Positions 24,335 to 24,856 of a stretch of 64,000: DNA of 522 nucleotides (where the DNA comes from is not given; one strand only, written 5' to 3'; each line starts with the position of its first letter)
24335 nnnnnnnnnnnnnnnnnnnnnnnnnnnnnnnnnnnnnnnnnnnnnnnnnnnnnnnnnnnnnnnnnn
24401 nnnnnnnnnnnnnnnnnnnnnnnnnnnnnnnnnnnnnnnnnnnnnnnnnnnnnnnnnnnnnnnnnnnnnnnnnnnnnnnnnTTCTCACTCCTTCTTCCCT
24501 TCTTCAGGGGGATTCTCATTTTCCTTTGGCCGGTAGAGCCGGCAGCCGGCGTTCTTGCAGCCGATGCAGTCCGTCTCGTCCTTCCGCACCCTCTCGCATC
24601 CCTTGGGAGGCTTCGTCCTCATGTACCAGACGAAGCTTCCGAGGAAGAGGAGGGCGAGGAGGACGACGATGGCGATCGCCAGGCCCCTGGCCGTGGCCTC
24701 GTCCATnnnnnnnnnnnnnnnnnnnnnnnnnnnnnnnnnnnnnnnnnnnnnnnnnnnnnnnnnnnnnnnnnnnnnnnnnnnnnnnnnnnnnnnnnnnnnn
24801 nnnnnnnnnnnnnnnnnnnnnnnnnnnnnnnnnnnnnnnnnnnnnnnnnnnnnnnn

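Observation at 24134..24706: RnfB reduced to its N-terminal Fe-S domain plus an extra Cys-rich mini-subunit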

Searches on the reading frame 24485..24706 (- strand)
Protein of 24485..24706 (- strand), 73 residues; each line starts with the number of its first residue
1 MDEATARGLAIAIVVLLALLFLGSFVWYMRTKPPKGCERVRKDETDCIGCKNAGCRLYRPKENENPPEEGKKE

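Call 4: search_protein_families(library=pfam, proteins=[window:24485-24706:-], max_evalue=0.1)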
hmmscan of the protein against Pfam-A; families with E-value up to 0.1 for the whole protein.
window:24485-24706:- (73 aa): 2 families
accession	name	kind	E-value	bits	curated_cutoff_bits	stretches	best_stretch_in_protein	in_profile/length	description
PF14991.11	MLANA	-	0.058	14.1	27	1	5-43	24-58/117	Protein melan-A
PF12669.12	FeoB_associated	-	0.068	13.9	27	0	11-55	5-43/44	FeoB-associated Cys-rich membrane protein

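Call 10: find_homologous_proteins(query=window:24485-24706:-, max_evalue=0.01)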
Query window:24485-24706:- (73 aa): 3 proteins with E <= 0.01 among 5 candidates.
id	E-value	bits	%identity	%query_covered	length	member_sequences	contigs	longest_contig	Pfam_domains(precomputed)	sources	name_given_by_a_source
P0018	3.6e-42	159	95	100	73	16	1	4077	-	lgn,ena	-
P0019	1.5e-33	132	83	95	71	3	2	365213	-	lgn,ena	-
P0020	4.3e-32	127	86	68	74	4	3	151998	-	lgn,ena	-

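Call 34: search_protein_families(library=pfam, alignment_id=A2, max_evalue=10)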
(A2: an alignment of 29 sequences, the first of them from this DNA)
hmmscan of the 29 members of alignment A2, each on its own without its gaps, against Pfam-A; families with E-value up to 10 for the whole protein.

A. member 1, seq(73 aa): 4 families
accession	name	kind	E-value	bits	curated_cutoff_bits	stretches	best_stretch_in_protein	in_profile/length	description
PF14991.11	MLANA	-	0.058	14.1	27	1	5-43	24-58/117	Protein melan-A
PF12669.12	FeoB_associated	-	0.068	13.9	27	1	11-55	5-43/44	FeoB-associated Cys-rich membrane protein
PF19487.4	DUF6023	-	0.15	12.4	26.8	1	4-38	4-36/150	Family of unknown function (DUF6023)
PF13314.11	DUF4083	-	0.22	11.9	25.4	1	12-31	9-28/57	Domain of unknown function (DUF4083)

B. families by the number of members that match (of 29 scanned): 49 families (the first 25 are shown)
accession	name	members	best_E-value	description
PF12669.12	FeoB_associated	12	0.0029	FeoB-associated Cys-rich membrane protein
PF25184.1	YxzE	4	0.0074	YxzE-like putative bacteriocin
PF04819.17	DUF716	4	0.0091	Family of unknown function (DUF716)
PF13314.11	DUF4083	3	0.0053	Domain of unknown function (DUF4083)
PF00003.28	7tm_3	3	0.0076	7 transmembrane sweet-taste receptor of 3 GCPR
PF16492.10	Cadherin_C_2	2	0.017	Cadherin cytoplasmic C-terminal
PF15820.10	ECSCR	2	0.033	Endothelial cell-specific chemotaxis regulator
PF20485.3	DUF6724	2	0.059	Family of unknown function (DUF6724)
PF06024.17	Orf78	2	0.2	Orf78 (ac78)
PF01034.25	Syndecan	2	0.36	Syndecan domain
PF20088.4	DUF6480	2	0.46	Family of unknown function (DUF6480)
PF09716.15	ETRAMP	2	1.7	Malarial early transcribed membrane protein (ETRAMP)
PF06143.16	Baculo_11_kDa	1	0.0032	Baculovirus 11 kDa family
PF23293.1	zf_ULT1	1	0.005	ULTRAPETALA1 zinc finger domain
PF20087.4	DUF6479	1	0.0091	Family of unknown function (DUF6479)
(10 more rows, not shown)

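Call 35: search_protein_families(library=ncbifam, proteins=[window:24485-24706:-], max_evalue=1)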
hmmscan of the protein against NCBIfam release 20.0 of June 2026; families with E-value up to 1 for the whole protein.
window:24485-24706:- (73 aa): 0 families

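Call 41: find_homologous_proteins(query=A2, max_evalue=0.01)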
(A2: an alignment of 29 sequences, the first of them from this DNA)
Query A2 (29 sequences) (73 aa, profile of the alignment): 104 proteins with E <= 0.01 among 995 candidates.
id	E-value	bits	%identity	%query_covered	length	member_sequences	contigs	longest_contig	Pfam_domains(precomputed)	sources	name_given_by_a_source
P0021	1.7e-18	84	26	58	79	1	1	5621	-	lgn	-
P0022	2.2e-18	83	29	58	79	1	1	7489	-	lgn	-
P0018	3.2e-17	80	95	100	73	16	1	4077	-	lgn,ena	-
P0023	2.9e-16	77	33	63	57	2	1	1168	-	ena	-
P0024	4.0e-16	76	-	-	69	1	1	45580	-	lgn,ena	-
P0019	4.2e-16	76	83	95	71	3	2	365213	-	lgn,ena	-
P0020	1.4e-15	74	86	68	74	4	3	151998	-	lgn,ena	-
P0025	1.7e-15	74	25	68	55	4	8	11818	-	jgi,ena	-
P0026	1.9e-15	74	-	-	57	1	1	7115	-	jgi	jgi:hypothetical protein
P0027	2.2e-15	74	25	68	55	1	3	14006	-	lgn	-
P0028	2.7e-15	73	-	-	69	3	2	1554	-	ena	-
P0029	3.1e-15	73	-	-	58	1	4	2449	-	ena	-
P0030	3.1e-15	73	-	-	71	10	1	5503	-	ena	-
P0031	3.4e-15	73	-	-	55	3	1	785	-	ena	-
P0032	3.6e-15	73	-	-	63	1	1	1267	-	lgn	-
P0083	1.1e-12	65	39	25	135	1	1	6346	PF04060.19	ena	-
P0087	1.2e-12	65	-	-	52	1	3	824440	-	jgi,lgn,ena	-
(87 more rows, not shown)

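Call 45: find_encoding_contigs(protein=P0083, flank=6000, max_places=3)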
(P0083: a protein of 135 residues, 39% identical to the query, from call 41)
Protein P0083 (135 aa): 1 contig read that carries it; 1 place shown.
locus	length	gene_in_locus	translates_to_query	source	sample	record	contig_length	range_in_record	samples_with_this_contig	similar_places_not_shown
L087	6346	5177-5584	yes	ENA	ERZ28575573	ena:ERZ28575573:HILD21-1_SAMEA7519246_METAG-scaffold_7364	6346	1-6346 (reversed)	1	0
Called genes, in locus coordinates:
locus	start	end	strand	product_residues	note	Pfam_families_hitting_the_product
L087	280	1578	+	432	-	PF13375:RnfC_N, PF01512:Complex1_51K, PF10531:SLBB, PF13237:Fer4_10, PF12838:Fer4_7, PF13183:Fer4_8 (weak), PF13187:Fer4_9 (weak), PF13534:Fer4_17 (weak), +1 more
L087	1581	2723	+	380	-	PF03116:NQR2_RnfD_RnfE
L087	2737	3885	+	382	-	PF04205:FMN_bind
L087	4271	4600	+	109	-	-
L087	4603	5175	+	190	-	PF02508:Rnf-Nqr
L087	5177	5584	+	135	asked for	PF04060:FeS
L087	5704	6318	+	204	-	-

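Call 46: find_encoding_contigs(protein=P0087, flank=10000, max_places=2)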
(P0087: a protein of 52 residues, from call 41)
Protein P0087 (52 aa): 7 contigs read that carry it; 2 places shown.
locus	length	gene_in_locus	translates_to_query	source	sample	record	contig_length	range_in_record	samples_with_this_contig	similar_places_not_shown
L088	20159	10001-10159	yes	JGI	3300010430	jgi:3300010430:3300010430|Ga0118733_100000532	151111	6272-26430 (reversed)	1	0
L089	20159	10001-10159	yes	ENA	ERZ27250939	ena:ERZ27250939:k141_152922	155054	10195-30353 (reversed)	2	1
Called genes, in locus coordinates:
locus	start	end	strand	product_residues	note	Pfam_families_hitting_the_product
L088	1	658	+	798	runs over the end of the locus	PF00343:Phosphorylase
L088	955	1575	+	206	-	PF12822:ECF_trnsprt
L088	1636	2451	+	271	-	PF01048:PNP_UDP_1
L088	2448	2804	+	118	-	PF24709:DUF7670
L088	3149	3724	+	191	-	PF00578:AhpC-TSA, PF08534:Redoxin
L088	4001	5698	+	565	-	PF02878:PGM_PMM_I, PF02879:PGM_PMM_II, PF02880:PGM_PMM_III, PF00408:PGM_PMM_IV (weak)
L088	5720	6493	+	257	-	PF13375:RnfC_N, PF01512:Complex1_51K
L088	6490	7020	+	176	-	PF10531:SLBB (weak), PF13746:Fer4_18 (faint), PF00037:Fer4 (faint), PF13183:Fer4_8 (weak), PF13237:Fer4_10, PF12838:Fer4_7 (weak), PF13187:Fer4_9 (weak), PF13534:Fer4_17 (weak), +3 more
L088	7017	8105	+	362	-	PF03116:NQR2_RnfD_RnfE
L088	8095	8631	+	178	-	PF04205:FMN_bind (weak)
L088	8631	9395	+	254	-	PF02508:Rnf-Nqr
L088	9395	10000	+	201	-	PF02508:Rnf-Nqr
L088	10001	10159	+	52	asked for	-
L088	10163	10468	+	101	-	PF04060:FeS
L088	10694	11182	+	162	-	PF01326:PPDK_N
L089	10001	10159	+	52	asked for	-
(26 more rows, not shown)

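Call 59: search_protein_representatives(alignment_id=A4)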
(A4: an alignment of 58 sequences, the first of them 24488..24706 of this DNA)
Query: 58 sequences, 66 profile positions. Proteins with E-value up to 0.001 (for the whole library): 396; up to 1e-10: 93; up to 1e-30: 0. The best 150 are listed.
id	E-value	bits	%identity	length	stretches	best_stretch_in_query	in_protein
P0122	1.3e-20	88.8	-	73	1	2-66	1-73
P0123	3.1e-19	84.3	-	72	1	1-66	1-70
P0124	9.1e-19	82.9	-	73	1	2-66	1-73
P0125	9.7e-19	82.8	-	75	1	3-64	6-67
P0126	1.4e-18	82.3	-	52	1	5-55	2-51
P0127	1.9e-18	81.9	-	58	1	3-56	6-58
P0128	4.9e-18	80.5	-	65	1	4-61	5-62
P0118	8.1e-18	79.8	-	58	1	2-56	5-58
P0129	1.4e-17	79.0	-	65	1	2-65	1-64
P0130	1.8e-17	78.7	-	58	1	4-56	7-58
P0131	2.0e-17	78.6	-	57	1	2-56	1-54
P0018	5.1e-17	77.3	-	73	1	3-62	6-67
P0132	6.7e-17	76.9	-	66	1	2-66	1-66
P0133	8.8e-17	76.5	-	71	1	2-62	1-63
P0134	1.6e-16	75.7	-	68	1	4-61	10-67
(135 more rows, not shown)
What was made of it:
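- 396 representatives in the exhaustive search, and the 150 listed are all 49-95 aa (call 59).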

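Call 60: search_protein_families(library=pfam, alignment_id=A4, max_evalue=10)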
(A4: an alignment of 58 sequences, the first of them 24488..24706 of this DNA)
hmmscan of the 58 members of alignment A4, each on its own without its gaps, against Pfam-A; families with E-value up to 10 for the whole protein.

A. member 1, window:24488-24706:- (73 aa): 4 families
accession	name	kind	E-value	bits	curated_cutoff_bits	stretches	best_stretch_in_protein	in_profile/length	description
PF14991.11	MLANA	-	0.058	14.1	27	1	5-43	24-58/117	Protein melan-A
PF12669.12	FeoB_associated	-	0.068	13.9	27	1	11-55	5-43/44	FeoB-associated Cys-rich membrane protein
PF19487.4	DUF6023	-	0.15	12.4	26.8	1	4-38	4-36/150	Family of unknown function (DUF6023)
PF13314.11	DUF4083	-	0.22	11.9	25.4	1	12-31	9-28/57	Domain of unknown function (DUF4083)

B. families by the number of members that match (of 58 scanned): 54 families (the first 25 are shown)
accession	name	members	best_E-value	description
PF12669.12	FeoB_associated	28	0.00044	FeoB-associated Cys-rich membrane protein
PF07168.17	Ureide_permease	10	0.00073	Ureide permease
PF13755.11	Sensor_TM1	7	0.083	Sensor N-terminal transmembrane domain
PF20485.3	DUF6724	4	0.0024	Family of unknown function (DUF6724)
PF08229.16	SHR3_chaperone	4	0.058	ER membrane protein SH3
PF19487.4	DUF6023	4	0.06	Family of unknown function (DUF6023)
PF19168.5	DUF5850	4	0.073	Family of unknown function (DUF5850)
PF14380.11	WAK_assoc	3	0.016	Wall-associated receptor kinase C-terminal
PF03672.18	UPF0154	2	0.022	Uncharacterised protein family (UPF0154)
PF07790.16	Pilin_N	2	0.033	Archaeal Type IV pilin, N-terminal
PF15820.10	ECSCR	2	0.033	Endothelial cell-specific chemotaxis regulator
PF05568.16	ASFV_J13L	2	0.035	African swine fever virus J13L protein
PF19579.4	FtsL_2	2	0.05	Bacteriodetes cell division protein (FtsL-like)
PF14991.11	MLANA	2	0.058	Protein melan-A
PF14376.11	Haem_bd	2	0.061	Haem-binding domain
PF04246.17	RseC_MucC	2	3.2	Positive regulator of sigma(E), RseC/MucC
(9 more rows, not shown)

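Call 67: search_solved_structures(query=A4, max_evalue=10, show_alignments=2)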
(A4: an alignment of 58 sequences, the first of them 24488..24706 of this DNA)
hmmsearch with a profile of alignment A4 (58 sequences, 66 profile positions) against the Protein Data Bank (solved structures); distinct sequences matched with E-value up to 10: 7.
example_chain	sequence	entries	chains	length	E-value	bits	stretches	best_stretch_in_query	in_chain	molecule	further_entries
5kwo_A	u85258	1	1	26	0.35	13.7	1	31-48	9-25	Designed peptide NC_EHE_D1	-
2pia_A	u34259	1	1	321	0.8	12.5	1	27-58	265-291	PHTHALATE DIOXYGENASE REDUCTASE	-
7tj8_B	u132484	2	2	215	0.93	12.3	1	12-51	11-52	Sodium channel subunit beta-3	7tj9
9t5u_I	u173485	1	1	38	1.7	11.5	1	5-26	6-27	PsbI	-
2rdd_B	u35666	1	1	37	1.9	11.3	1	4-28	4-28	UPF0092 membrane protein yajC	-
6nhw_A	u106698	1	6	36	3.2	10.6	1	5-28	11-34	Tumor necrosis factor receptor superfamily member 10B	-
6nhy_A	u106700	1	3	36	6.8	9.5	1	5-28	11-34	Tumor necrosis factor receptor superfamily member 10B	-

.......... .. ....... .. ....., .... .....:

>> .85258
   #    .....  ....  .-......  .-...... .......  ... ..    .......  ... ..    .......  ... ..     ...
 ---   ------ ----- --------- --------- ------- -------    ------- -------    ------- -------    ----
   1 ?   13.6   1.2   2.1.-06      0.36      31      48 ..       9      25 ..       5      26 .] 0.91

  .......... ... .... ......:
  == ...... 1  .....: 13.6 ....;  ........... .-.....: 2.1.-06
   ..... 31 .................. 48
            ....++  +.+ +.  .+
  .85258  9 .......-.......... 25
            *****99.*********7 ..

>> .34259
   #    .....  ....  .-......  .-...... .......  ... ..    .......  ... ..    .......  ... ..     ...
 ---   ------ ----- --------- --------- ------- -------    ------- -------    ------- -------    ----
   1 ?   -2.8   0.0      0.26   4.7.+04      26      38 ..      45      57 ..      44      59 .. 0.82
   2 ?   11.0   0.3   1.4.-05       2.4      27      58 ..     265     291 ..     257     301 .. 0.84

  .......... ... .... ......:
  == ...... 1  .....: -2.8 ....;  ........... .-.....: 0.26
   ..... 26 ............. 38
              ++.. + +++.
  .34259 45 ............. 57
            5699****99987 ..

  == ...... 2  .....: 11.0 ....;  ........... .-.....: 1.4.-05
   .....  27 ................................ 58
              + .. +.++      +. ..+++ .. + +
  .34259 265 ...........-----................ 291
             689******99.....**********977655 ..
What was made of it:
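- Tried and rejected: The best hits were a designed peptide (E=0.35) and the plant-type [2Fe-2S] loop of phthalate dioxygenase reductase (E=0.8), both at chance level (call 67).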

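Call 75: predict_structure(alignment_id=A4)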
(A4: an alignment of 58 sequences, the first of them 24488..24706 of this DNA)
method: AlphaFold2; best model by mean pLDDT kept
length: 73 residues; sequences in the alignment: 58
mean_pLDDT: 66.1   pTM: 0.38
mean pLDDT of the five models: 66.1, 65.1, 65.1, 63.7, 62.6
residues with pLDDT >= 90: 23; 70-90: 7; 50-70: 16; < 50: 27
segments of 3 or more residues with pLDDT < 50: 49-73
pLDDT, mean of each block of 10 residues (from residue 1): 91 98 89 60 49 45 40 31
secondary structure, 60 per line:
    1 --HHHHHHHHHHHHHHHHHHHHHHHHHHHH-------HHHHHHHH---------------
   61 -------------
elements in order: H3-30 H38-45
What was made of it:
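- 24617..24685 (-): miniX transmembrane helix (about residues 8-30). AF2 predicts helix 3-30 with pLDDT 89-98 (call 75).
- AF2 gives no confident fold for the Cys-rich part (pLDDT 31-60; call 75).
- Tried and rejected: Only the TM helix is confident (call 75), so I did not attempt a fold search.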
